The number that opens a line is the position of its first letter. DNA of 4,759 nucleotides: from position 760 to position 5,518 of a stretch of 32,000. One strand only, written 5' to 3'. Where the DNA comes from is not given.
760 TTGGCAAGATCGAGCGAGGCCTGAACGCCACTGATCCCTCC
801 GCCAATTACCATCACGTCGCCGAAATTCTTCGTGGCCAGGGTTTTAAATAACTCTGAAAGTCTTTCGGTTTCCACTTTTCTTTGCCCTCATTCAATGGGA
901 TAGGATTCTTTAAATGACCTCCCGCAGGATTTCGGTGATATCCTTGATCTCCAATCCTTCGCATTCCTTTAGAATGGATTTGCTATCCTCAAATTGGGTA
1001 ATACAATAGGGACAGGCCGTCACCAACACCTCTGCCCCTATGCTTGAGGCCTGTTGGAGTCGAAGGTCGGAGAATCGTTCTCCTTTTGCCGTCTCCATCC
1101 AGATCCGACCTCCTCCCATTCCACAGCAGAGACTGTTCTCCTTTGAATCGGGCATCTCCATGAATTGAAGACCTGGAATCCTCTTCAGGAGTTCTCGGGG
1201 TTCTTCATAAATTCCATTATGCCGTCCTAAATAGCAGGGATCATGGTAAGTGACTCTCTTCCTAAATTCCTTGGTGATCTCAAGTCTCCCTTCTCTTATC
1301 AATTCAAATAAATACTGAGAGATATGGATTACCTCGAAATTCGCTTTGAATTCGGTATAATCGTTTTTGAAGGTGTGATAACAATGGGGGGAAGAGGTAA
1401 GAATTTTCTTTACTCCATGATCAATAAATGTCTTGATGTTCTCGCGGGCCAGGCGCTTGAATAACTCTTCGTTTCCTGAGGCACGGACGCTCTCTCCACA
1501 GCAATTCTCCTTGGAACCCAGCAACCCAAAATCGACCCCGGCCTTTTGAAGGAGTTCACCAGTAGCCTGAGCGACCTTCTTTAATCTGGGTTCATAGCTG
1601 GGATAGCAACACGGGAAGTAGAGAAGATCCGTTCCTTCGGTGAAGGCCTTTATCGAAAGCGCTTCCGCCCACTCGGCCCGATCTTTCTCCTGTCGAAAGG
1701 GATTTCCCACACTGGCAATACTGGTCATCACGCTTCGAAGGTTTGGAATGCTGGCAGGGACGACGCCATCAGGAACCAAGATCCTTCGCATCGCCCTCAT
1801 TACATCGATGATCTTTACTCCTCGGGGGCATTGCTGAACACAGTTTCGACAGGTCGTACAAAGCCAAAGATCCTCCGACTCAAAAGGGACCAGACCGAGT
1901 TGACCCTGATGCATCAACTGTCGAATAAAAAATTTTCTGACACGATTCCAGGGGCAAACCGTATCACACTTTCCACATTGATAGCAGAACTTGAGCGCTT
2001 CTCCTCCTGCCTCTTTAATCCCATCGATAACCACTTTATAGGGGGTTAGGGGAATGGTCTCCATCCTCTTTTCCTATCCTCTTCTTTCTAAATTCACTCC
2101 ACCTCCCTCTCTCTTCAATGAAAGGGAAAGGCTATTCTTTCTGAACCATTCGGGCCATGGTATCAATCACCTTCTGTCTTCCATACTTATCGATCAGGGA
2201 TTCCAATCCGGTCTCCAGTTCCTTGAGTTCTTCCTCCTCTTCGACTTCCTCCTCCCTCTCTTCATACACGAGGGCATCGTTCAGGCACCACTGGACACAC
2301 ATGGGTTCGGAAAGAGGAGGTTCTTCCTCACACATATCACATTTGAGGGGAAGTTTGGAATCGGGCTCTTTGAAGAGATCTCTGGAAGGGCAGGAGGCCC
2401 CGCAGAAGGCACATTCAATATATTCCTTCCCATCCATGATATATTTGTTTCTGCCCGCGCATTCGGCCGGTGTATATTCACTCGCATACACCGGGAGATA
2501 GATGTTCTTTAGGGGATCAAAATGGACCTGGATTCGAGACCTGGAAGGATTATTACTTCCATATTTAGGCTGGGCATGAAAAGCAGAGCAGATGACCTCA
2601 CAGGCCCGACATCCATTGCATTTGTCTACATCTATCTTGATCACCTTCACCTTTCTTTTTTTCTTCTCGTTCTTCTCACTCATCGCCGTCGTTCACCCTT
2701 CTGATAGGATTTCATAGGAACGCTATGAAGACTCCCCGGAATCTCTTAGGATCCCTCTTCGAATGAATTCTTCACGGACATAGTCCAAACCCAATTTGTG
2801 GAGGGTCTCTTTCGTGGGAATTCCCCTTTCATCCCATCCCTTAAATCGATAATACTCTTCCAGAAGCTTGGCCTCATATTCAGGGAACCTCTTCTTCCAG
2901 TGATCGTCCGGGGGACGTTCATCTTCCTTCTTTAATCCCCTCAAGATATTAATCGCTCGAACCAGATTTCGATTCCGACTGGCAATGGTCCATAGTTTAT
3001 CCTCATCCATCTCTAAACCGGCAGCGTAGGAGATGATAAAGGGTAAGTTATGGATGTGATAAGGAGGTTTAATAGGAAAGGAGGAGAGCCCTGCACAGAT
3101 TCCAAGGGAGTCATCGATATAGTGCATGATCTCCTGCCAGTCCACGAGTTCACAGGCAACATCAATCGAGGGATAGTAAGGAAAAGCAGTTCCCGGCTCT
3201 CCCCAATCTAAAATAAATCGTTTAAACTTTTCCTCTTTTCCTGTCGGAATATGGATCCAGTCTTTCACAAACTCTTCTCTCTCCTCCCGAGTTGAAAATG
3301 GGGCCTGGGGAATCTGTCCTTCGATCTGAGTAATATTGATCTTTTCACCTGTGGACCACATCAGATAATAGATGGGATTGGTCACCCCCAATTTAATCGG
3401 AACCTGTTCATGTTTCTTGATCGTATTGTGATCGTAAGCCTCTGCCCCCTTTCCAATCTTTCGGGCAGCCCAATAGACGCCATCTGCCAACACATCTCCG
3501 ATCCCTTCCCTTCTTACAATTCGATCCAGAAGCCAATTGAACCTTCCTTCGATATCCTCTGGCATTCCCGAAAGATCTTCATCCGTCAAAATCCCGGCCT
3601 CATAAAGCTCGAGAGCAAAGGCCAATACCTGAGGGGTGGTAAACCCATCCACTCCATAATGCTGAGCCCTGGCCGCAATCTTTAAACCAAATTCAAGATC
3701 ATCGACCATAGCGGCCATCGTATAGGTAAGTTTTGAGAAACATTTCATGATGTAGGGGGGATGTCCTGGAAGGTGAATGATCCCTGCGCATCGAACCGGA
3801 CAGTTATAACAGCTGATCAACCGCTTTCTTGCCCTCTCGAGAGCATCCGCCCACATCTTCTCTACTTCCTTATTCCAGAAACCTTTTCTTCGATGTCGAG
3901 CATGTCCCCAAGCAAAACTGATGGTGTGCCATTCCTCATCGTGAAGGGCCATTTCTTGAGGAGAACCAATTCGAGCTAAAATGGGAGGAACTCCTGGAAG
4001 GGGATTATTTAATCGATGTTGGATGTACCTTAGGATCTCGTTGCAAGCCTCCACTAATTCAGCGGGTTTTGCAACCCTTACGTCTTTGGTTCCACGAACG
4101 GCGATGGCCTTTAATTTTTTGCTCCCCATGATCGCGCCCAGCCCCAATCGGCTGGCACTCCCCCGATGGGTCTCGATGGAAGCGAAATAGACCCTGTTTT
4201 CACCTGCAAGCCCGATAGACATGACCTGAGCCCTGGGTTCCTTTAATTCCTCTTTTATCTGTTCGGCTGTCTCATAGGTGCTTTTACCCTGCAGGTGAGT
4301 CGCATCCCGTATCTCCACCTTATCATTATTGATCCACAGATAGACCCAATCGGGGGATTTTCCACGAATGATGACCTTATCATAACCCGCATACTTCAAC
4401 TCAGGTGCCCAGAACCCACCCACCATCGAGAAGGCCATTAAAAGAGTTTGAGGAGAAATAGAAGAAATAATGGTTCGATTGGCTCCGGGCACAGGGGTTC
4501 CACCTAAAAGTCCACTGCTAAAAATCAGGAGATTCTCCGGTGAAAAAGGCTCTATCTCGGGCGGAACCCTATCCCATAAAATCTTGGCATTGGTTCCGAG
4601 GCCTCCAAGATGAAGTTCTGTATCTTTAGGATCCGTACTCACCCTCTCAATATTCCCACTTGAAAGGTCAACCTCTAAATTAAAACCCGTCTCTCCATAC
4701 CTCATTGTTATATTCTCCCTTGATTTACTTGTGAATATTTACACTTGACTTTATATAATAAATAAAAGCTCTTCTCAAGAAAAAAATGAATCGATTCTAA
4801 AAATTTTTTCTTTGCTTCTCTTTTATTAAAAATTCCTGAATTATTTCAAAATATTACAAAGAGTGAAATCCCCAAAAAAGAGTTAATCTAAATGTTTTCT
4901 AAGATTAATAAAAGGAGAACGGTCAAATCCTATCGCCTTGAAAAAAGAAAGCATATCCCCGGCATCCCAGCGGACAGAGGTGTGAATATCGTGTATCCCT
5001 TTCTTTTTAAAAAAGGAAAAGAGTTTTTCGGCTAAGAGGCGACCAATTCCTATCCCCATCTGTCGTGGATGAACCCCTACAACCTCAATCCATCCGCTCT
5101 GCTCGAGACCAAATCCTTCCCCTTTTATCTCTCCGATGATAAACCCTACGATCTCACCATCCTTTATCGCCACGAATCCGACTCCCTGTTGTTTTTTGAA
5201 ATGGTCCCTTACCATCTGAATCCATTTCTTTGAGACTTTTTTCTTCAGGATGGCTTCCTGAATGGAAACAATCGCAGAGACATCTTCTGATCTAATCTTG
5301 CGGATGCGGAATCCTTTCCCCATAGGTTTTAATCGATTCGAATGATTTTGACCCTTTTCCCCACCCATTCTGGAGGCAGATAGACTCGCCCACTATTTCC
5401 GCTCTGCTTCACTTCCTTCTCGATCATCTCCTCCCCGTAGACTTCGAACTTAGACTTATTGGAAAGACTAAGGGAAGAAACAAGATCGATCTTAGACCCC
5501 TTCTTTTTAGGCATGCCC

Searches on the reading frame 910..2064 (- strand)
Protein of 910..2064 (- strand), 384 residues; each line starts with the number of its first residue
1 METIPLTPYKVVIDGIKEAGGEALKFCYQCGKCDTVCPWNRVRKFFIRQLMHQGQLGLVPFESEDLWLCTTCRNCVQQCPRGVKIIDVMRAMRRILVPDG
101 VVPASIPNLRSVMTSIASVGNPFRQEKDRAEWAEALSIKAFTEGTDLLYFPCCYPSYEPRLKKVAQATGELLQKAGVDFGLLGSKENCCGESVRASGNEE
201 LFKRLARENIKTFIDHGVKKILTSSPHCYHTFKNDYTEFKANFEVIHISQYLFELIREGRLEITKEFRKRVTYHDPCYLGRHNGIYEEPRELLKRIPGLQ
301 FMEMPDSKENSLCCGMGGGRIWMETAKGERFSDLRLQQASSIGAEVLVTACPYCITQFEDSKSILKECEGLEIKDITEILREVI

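Call 5: search_protein_families(library=pfam, proteins=[window:910-2064:-], max_evalue=0.001)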
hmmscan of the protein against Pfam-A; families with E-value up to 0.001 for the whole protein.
window:910-2064:- (384 aa): 6 families
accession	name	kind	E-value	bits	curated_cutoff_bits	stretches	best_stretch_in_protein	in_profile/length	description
PF02754.22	CCG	-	2.2e-39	133.9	20.6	2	271-358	1-84/85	Cysteine-rich domain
PF13183.11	Fer4_8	-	1.5e-10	41.8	27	1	24-83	2-68/68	4Fe-4S dicluster domain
PF13187.11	Fer4_9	-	1.7e-08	34.8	27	1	27-82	2-50/52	4Fe-4S dicluster domain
PF13237.11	Fer4_10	-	5.9e-07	29.8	25.5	1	26-80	8-53/53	4Fe-4S dicluster domain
PF12838.12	Fer4_7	-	2.3e-06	28.4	27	1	27-83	2-52/52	4Fe-4S dicluster domain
PF25160.1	LdpA_Fe-S-bd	-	8.8e-05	22.6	27.6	1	20-45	21-46/49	LdpA Fe-S cluster-binding domain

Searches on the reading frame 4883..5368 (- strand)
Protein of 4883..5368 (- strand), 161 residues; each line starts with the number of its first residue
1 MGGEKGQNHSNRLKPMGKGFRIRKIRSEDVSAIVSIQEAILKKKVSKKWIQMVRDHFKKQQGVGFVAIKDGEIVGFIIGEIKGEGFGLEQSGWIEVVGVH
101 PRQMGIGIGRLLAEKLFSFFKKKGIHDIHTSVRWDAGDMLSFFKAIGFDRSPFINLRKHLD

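Call 5: search_protein_families(library=pfam, proteins=[window:4883-5368:-], max_evalue=0.001)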
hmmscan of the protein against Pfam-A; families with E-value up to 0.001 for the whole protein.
window:4883-5368:- (161 aa): 4 families
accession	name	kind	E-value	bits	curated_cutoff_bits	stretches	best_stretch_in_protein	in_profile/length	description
PF00583.31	Acetyltransf_1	-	6.9e-11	42.9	20.7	1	45-148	16-116/116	Acetyltransferase (GNAT) family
PF13508.13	Acetyltransf_7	-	1.5e-07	32.1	27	1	64-148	5-82/84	Acetyltransferase (GNAT) domain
PF13673.13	Acetyltransf_10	-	4.6e-06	27.1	23.6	1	51-150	20-109/128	Acetyltransferase (GNAT) domain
PF13420.13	Acetyltransf_4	-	0.00071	20.1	24.3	1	22-149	12-135/155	Acetyltransferase (GNAT) domain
